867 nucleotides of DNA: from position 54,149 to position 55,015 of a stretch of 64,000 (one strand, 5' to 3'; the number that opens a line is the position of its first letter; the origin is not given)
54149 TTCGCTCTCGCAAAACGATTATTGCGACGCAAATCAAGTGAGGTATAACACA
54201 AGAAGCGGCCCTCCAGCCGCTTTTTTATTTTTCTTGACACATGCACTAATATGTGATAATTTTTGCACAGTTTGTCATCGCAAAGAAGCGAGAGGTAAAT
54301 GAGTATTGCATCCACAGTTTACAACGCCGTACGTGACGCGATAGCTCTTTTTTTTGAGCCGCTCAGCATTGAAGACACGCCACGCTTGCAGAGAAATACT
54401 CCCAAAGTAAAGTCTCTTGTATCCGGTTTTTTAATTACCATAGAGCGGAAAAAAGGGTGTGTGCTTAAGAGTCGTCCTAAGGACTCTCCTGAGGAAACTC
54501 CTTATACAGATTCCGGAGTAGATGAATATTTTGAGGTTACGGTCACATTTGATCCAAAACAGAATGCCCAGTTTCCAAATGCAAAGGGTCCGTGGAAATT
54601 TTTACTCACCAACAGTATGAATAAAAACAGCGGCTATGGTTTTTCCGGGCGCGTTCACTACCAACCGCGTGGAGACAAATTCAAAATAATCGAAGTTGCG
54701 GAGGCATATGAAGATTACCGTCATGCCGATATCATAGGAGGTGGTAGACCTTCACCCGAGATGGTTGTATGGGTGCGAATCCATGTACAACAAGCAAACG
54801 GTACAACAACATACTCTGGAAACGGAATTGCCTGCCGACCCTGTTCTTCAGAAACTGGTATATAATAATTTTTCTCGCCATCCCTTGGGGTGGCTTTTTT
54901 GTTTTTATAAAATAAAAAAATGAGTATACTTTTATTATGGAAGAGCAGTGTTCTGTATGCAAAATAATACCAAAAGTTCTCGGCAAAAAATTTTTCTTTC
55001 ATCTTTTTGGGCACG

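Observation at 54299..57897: String of six small, individually terminated genes including a minimal nucleotidyltransferase and a duplicated ~40-bp promoter-proximal module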

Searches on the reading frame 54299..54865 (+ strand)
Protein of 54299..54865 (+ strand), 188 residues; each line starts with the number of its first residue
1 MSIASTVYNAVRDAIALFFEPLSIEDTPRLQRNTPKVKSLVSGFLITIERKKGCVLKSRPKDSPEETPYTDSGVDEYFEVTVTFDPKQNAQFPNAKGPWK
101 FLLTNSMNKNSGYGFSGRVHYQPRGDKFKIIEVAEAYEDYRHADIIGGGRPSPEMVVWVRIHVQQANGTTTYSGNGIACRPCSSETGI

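Call 5: search_protein_families(library=pfam, proteins=[window:54299-54865:+], max_evalue=1)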
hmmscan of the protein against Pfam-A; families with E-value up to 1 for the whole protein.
window:54299-54865:+ (188 aa): 0 families

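Call 15: search_protein_families(library=phrogs, proteins=[window:54299-54865:+], max_evalue=1)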
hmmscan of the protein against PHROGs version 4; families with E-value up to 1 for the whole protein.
window:54299-54865:+ (188 aa): 1 family
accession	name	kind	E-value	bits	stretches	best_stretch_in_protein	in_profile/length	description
phrog_1451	-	unknown function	0.42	11.7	1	135-165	68-99/112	-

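Call 16: search_protein_families(library=padloc, proteins=[window:54299-54865:+], max_evalue=1)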
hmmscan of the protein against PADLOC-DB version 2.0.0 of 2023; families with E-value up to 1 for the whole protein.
window:54299-54865:+ (188 aa): 0 families

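Call 17: search_protein_families(library=ncbifam, proteins=[window:54299-54865:+], max_evalue=1)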
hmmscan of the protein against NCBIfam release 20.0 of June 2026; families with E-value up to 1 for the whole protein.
window:54299-54865:+ (188 aa): 0 families

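Call 78: find_related_loci(query=window:54299-54865:+, collection=viral_contigs, flank=4000)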
Query window:54299-54865:+ (188 aa) in viral_contigs; peptide patterns used: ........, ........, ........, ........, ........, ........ (x = any residue, [..] = any of these).
14 stretches matched a pattern, but none encodes a relative of the query by tblastn (E <= 1e-3).

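Call 83: list_cluster_members(proteins=[window:54299-54865:+, window:55351-55923:+, window:56026-56493:+, window:56589-56951:+])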
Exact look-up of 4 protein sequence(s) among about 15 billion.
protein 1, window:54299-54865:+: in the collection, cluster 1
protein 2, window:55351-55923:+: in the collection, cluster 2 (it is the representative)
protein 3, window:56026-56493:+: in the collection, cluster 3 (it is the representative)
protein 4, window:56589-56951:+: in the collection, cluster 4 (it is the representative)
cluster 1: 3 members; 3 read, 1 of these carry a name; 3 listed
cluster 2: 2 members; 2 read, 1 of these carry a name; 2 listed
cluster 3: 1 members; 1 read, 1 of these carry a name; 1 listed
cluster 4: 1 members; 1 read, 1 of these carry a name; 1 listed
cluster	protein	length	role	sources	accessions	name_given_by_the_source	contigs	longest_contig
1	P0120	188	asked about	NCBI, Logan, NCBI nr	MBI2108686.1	MAG: hypothetical protein HYT93_00695 [Parcubacteria group bacterium] | hypothetical protein [Parcubacteria group bacterium]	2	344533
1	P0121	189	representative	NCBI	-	-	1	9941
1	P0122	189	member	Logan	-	-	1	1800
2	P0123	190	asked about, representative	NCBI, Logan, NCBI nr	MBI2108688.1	MAG: hypothetical protein HYT93_00705 [Parcubacteria group bacterium] | hypothetical protein [Parcubacteria group bacterium]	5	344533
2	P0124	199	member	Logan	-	-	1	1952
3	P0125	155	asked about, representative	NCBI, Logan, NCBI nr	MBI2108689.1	MAG: hypothetical protein HYT93_00710 [Parcubacteria group bacterium] | hypothetical protein [Parcubacteria group bacterium]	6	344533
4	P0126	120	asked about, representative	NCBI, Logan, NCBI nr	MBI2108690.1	MAG: hypothetical protein HYT93_00715 [Parcubacteria group bacterium] | hypothetical protein [Parcubacteria group bacterium]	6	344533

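Call 84: find_encoding_contigs(protein=P0121, flank=10000, max_places=3)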
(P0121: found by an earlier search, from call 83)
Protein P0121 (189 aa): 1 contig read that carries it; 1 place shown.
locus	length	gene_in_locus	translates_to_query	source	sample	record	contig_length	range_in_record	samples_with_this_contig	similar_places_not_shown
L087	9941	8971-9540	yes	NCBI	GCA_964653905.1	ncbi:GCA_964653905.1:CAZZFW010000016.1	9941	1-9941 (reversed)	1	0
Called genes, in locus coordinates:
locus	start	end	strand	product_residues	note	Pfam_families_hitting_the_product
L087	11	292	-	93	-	-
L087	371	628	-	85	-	-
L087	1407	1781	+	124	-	-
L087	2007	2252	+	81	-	-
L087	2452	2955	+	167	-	-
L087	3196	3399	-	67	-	-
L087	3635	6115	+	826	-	PF23381:Beta-prop_IFT122_1st, PF23414:Beta-prop_EML_2 (weak), PF24805:EIF3I (weak), PF13360:PQQ_2, PF13570:Beta-prop_ACSF4, PF23414:Beta-prop_EML_2, PF24807:WD40_CDC20-Fz (weak), PF25174:Beta-prop_THOC3, +5 more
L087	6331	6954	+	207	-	-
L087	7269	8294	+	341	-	PF01545:Cation_efflux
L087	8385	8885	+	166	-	-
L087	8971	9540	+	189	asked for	-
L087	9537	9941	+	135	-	?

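Call 97: search_solved_structures(query=window:54299-54865:+, max_evalue=1)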
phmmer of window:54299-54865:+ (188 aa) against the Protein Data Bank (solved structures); distinct sequences matched with E-value up to 1: 1.
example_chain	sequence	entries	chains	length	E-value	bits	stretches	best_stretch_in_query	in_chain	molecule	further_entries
4dib_A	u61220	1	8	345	0.42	13.5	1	61-105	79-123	Glyceraldehyde 3-phosphate dehydrogenase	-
